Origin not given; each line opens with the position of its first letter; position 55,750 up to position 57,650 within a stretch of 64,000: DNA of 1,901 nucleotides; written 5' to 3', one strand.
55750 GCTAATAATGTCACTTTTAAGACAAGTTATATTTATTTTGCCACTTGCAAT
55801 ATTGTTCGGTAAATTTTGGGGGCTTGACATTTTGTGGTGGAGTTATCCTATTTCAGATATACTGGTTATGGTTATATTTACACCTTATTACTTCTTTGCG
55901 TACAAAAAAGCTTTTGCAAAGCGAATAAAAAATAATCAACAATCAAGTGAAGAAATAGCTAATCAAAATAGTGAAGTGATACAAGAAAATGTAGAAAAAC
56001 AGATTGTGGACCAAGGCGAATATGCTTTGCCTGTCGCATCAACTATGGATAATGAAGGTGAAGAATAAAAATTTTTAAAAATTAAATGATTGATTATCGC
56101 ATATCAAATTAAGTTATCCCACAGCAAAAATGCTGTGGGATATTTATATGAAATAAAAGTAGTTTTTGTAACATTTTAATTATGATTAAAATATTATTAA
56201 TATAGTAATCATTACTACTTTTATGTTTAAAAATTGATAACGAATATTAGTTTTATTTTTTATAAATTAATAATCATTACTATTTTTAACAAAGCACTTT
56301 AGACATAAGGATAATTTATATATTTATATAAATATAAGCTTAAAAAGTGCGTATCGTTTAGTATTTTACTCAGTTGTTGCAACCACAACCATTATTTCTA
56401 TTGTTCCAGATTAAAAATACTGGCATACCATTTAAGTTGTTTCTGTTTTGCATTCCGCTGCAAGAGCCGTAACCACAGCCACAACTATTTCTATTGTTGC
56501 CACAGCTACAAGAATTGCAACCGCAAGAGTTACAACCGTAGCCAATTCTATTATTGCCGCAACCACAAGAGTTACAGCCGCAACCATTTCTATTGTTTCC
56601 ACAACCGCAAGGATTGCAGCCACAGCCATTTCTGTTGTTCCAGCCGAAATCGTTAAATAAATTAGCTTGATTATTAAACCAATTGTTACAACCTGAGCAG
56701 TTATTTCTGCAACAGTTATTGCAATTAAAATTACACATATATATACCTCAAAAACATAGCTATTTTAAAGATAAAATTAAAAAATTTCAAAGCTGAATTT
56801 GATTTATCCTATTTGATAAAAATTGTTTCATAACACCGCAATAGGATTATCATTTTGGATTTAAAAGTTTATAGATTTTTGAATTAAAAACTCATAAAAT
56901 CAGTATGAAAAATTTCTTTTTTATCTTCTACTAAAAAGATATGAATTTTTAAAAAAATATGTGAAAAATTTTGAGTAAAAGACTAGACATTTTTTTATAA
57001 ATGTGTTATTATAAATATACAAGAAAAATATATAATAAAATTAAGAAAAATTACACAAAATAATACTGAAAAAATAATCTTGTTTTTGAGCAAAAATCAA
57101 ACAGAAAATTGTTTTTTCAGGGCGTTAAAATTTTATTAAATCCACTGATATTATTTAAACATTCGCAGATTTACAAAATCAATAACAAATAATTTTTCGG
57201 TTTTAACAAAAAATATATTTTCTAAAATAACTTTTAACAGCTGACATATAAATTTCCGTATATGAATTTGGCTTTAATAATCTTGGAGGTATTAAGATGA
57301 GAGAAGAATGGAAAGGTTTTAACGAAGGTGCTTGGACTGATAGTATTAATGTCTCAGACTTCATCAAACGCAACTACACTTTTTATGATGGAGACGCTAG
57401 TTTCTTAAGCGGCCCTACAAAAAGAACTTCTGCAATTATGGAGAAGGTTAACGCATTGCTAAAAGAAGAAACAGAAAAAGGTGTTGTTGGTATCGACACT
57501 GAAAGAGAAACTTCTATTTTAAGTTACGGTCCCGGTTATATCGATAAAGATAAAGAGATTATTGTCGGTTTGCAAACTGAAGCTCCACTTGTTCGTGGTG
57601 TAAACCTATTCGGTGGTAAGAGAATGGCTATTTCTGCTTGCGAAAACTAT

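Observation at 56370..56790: Orphan 122-aa Cys/Asn/Gly-rich tandem-repeat protein with its own promoter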

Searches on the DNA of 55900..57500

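Call 20: search_rna_families(source=window, start=55900, end=57500, threshold=evalue, max_evalue=5)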
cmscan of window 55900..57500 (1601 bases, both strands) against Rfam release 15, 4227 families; matches with E-value up to 5: 10.
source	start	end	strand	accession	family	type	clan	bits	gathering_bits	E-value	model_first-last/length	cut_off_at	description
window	57418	57492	-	RF02846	Ref84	Gene; antisense;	-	30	52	0.23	1-87/87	no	Enterococcus sRNA 84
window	56060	56147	+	RF02846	Ref84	Gene; antisense;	-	22.7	52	4.9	1-87/87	no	Enterococcus sRNA 84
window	57045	57099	+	RF02844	RefA9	Gene; antisense;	-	20.6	49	3.2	1-64/64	no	Enterococcus sRNA A9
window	56102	56153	-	RF03633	mir-5882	Gene; miRNA;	-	20.3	95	1.4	1-77/77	no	mir-5882 microRNA precursor family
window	56670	56738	-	RF01392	isrI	Gene; sRNA;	-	19.3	45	2.9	1-98/98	no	isrI Hfq binding RNA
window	57056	57131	+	RF03354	mir-459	Gene; miRNA;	-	19.1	62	0.43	1-81/81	no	mir-459 microRNA precursor family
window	56393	56453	-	RF01694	Bacteroides-1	Gene; sRNA;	-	18.3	43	4.8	1-82/82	no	Bacteroides-1 RNA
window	56478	56584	-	RF04214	MIR7526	Gene; miRNA;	-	17.7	110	2.7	1-113/113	no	MIR7526 microRNA precursor family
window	56092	56158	+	RF03781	mir-4524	Gene; miRNA;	-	17.1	68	3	1-84/84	no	mir-4524 microRNA precursor family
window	56117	56195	-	RF02763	IsrM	Gene; sRNA;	-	11.4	376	2.3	115-204/329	no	IsrM sRNA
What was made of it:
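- Tried and rejected: Rfam on the locus: nothing credible (call 20).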

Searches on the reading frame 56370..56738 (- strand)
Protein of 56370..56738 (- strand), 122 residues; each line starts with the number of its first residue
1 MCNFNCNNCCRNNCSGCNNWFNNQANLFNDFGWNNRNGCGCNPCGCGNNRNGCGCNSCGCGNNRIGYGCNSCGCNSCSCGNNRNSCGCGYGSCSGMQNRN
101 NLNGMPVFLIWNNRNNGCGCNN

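Call 3: search_protein_families(library=ncbifam, proteins=[window:56370-56738:-], max_evalue=10)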
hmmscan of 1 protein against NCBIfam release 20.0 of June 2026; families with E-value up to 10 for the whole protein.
window:56370-56738:- (122 aa): 0 families
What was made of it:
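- On TOMM precursor, heterocycloanthracin type (TIGR03601): NCBIfam scan at E <= 10 returns 0 families (call 3).
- Closest known: Heterocycloanthracin/sonorensin TOMM precursors. Different: There is no model hit (call 3).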

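Call 4: search_protein_families(library=pfam, proteins=[window:56370-56738:-], max_evalue=10)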
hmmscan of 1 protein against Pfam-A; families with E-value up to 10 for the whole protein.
window:56370-56738:- (122 aa): 0 families
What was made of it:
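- On Metallothionein (classical definition / Pfam MT families): No Pfam or NCBIfam hit at E <= 10 (calls 3, 4).
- On Cys-rich spore coat/exosporium protein: No family hits (calls 3, 4).
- Closest known: Eukaryotic Cu/Zn metallothioneins with C-G-C / C-x-C strings. Different: No sequence homology (Pfam MT families give no hit, call 4).
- No homology to CotY/ExsY/CdeC/CdeM-type families (calls 3, 4).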

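Call 6: find_homologous_proteins(query=window:56370-56738:-, max_evalue=0.01)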
Query window:56370-56738:- (122 aa): 2 proteins with E <= 0.01 among 153 candidates.
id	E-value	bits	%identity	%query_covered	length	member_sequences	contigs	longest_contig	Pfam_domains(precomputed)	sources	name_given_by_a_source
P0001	2.0e-43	166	71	100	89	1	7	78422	-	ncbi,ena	-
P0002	1.6e-14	73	46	91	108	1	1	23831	-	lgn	-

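Call 7: find_encoding_contigs(protein=window:56373-56738:-, flank=10000, max_places=6)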
Protein seq(122 aa) (122 aa): no gene with exactly this product is on record in the collection.
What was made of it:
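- Tried and rejected: Exact look-up of the 122-aa protein: not on record (call 7).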

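Call 9: find_encoding_contigs(protein=P0001, flank=10000, max_places=6)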
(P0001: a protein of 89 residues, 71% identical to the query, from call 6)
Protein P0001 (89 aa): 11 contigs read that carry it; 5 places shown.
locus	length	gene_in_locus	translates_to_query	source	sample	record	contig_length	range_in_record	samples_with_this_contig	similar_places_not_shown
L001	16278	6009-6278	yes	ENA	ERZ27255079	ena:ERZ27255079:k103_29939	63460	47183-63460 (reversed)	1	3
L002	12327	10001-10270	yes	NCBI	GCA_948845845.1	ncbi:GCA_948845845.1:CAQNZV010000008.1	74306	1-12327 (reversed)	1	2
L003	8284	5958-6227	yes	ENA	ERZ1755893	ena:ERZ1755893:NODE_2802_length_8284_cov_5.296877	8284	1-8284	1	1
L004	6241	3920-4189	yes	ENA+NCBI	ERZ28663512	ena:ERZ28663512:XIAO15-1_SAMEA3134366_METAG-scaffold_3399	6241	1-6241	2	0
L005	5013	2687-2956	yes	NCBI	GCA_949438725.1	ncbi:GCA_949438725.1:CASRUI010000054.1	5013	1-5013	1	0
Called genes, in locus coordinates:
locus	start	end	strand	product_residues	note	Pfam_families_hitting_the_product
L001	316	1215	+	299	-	PF00924:MS_channel_2nd, PF21082:MS_channel_3rd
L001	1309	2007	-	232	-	PF00657:Lipase_GDSL, PF13472:Lipase_GDSL_2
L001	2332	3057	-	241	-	PF13353:Fer4_12, PF04055:Radical_SAM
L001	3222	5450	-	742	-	PF02901:PFL-like, PF01228:Gly_radical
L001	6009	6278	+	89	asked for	-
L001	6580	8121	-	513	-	PF01554:MatE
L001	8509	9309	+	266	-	PF07934:OGG_N, PF00730:HhH-GPD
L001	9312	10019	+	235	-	-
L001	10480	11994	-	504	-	PF02541:Ppx-GppA, PF21447:Ppx-GppA_III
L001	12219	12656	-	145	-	PF01925:TauE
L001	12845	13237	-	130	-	PF01925:TauE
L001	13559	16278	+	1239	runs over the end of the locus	-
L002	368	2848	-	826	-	PF07719:TPR_2 (faint), PF24885:TPR_NPHP3, PF13424:TPR_12, PF24885:TPR_NPHP3 (weak), PF13424:TPR_12 (weak), PF00515:TPR_1 (weak), PF13181:TPR_8 (weak), PF13424:TPR_12 (weak), +3 more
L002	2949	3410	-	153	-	PF09719:C_GCAxxG_C_C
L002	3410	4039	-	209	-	PF13189:Cytidylate_kin2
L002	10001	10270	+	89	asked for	-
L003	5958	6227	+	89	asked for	-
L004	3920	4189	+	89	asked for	-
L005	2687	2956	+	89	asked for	-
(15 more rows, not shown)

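Call 10: find_encoding_contigs(protein=P0002, flank=10000, max_places=6)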
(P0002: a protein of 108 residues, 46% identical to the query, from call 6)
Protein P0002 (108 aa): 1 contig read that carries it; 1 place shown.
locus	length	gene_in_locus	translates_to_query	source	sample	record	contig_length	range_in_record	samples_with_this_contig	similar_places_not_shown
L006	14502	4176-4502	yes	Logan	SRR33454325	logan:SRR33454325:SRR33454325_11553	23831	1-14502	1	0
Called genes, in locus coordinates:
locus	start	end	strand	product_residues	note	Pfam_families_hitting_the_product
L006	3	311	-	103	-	?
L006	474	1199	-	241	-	PF13353:Fer4_12, PF04055:Radical_SAM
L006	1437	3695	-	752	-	PF02901:PFL-like, PF01228:Gly_radical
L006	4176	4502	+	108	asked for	-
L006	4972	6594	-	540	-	PF03023:MurJ (weak), PF01554:MatE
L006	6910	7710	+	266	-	PF07934:OGG_N, PF00730:HhH-GPD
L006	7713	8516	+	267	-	-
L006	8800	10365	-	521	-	PF02541:Ppx-GppA, PF21447:Ppx-GppA_III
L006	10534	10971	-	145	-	PF01925:TauE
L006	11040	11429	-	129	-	PF01925:TauE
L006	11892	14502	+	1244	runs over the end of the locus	-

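Call 13: find_related_loci(query=A1, collection=genome_contigs, flank=6000)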
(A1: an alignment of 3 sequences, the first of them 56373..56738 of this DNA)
Query A1 (122 aa) in genome_contigs; peptide patterns used: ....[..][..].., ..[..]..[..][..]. (x = any residue, [..] = any of these).
119 stretches matched a pattern; 6 encode a relative of the query (tblastn E <= 1e-3); 6 distinct loci.
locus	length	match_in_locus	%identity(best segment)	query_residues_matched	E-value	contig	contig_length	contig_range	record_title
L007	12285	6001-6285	67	15-116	9e-26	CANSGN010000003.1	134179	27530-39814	MAG TPA_asm: uncultured Clostridia bacterium isolate SRR15634022_bin.6_metawrap_v1.3_MAG genome assembly, contig: NODE.7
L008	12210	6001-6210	69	45-122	4e-23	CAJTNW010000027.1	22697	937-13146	MAG TPA_asm: uncultured Christensenella sp. isolate MGBC100798 genome assembly, contig: MGBC100798.27, whole genome shot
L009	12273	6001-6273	57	16-122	2e-20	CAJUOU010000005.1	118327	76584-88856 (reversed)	MAG TPA_asm: uncultured Christensenellaceae bacterium isolate MGBC162486 genome assembly, contig: MGBC162486.5, whole ge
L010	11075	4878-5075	61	44-111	4e-10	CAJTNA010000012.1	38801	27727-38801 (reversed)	MAG TPA_asm: uncultured Christensenella sp. isolate MGBC104832 genome assembly, contig: MGBC104832.12, whole genome shot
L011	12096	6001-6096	79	83-116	2e-7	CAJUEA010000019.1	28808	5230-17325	MAG TPA_asm: uncultured Christensenella sp. isolate MGBC128953 genome assembly, contig: MGBC128953.19, whole genome shot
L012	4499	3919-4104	60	48-111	2e-6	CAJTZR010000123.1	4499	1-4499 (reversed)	MAG TPA_asm: uncultured Christensenella sp. isolate MGBC120187 genome assembly, contig: MGBC120187.123, whole genome sho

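Call 23: search_protein_representatives(alignment_id=A1)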
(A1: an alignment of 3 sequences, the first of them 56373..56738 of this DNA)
Query: 3 sequences, 112 profile positions. Proteins with E-value up to 0.001 (for the whole library): 1; up to 1e-10: 1; up to 1e-30: 1. The best 1 are listed.
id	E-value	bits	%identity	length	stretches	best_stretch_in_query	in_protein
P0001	3.0e-41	156.9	-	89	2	64-112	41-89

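Call 28: find_homologous_proteins(query=A3, max_evalue=0.01)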
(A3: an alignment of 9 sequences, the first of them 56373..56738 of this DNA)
Query A3 (9 sequences) (122 aa, profile of the alignment): 2 proteins with E <= 0.01 among 8000 candidates.
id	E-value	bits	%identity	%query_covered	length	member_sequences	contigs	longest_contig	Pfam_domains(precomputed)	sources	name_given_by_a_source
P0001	4.6e-30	123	71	100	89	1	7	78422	-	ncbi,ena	-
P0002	8.1e-30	122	46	91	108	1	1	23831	-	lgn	-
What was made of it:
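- Most MAG annotations missed this gene (calls 6, 28).
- Tried and rejected: Exhaustive profile searches: only P0001 and P0002 were found (calls 6, 23, 28).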

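Call 39: search_solved_structures(query=A3, max_evalue=10, show_alignments=2)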
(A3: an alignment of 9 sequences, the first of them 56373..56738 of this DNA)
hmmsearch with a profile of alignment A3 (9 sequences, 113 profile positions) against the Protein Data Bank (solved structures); distinct sequences matched with E-value up to 10: 0.
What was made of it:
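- On Metallothionein (classical definition / Pfam MT families): No PDB sequence hit at E <= 10 (call 39).
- Closest known: Bacterial metallothioneins. Different: This protein has no His, no detectable similarity to either (calls 3, 4, 39), is about twice as long, and is repetitive.
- No homology to any MT family in Pfam, NCBIfam or PDB (calls 3, 4, 39).
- Tried and rejected: PDB sequence profile search: none (call 39).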

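Call 40: predict_structure(alignment_id=A1)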
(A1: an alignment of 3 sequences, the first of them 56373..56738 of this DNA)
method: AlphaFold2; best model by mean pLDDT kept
length: 122 residues; sequences in the alignment: 3
mean_pLDDT: 31.7   pTM: 0.16
mean pLDDT of the five models: 31.7, 30.1, 28.9, 28.5, 26.3
residues with pLDDT >= 90: 0; 70-90: 0; 50-70: 0; < 50: 122
segments of 3 or more residues with pLDDT < 50: 1-122
pLDDT, mean of each block of 10 residues (from residue 1): 29 32 37 32 29 32 29 31 30 30 38 33 25
secondary structure, 60 per line:
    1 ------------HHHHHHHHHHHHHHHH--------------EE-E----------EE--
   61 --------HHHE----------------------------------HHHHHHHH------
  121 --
elements in order: H13-28 H107-114
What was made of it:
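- AlphaFold pLDDT is 31.7, as expected for an apo-metallothionein (call 40).
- Tried and rejected: AlphaFold with the 3-sequence alignment: pLDDT 31.7, so no fold search was attempted (call 40).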

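Call 41: list_cluster_members(proteins=[P0001, P0002])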
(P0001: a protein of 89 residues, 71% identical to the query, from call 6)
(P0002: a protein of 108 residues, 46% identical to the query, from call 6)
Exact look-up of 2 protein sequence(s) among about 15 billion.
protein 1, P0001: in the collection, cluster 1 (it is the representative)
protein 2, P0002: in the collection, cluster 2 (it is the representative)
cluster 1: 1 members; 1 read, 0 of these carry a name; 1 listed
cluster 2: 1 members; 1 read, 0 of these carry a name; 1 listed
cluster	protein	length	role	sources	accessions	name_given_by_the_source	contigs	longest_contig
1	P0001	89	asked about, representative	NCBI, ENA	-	-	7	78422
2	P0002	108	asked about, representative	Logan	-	-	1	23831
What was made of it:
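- Tried and rejected: Cluster look-up gives no names (call 41).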

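Call 42: find_related_loci(query=A3, collection=metagenome_contigs, flank=8000)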
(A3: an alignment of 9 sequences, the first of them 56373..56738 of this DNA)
Query A3 (122 aa) in metagenome_contigs; peptide patterns used: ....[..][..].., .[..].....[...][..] (x = any residue, [..] = any of these).
152 stretches matched a pattern; 5 encode a relative of the query (tblastn E <= 1e-3); 5 distinct loci.
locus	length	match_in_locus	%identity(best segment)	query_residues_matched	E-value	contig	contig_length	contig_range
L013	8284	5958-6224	71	1-122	8e-41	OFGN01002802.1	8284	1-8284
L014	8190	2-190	70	52-122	2e-21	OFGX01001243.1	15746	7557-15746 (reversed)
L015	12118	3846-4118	57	16-122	1e-20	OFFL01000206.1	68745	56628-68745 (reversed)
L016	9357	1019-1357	47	1-116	2e-8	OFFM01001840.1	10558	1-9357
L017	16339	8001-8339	47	1-116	4e-8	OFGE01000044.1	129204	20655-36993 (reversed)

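Call 71: search_protein_families(library=phrogs, proteins=[window:56370-56738:-], max_evalue=0.001)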
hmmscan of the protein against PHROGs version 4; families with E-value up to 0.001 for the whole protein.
window:56370-56738:- (122 aa): 0 families
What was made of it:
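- Tried and rejected: Pfam, NCBIfam and PHROGs scans of the protein: no hits (calls 3, 4, 71).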

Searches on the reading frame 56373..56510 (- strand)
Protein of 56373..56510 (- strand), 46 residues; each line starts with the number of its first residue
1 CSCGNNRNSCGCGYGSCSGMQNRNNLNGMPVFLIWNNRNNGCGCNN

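Call 68: find_homologous_proteins(query=A8, max_evalue=10)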
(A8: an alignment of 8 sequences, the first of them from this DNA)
Query A8 (8 sequences): 618 candidates shared short words with the query, none scored E <= 10.
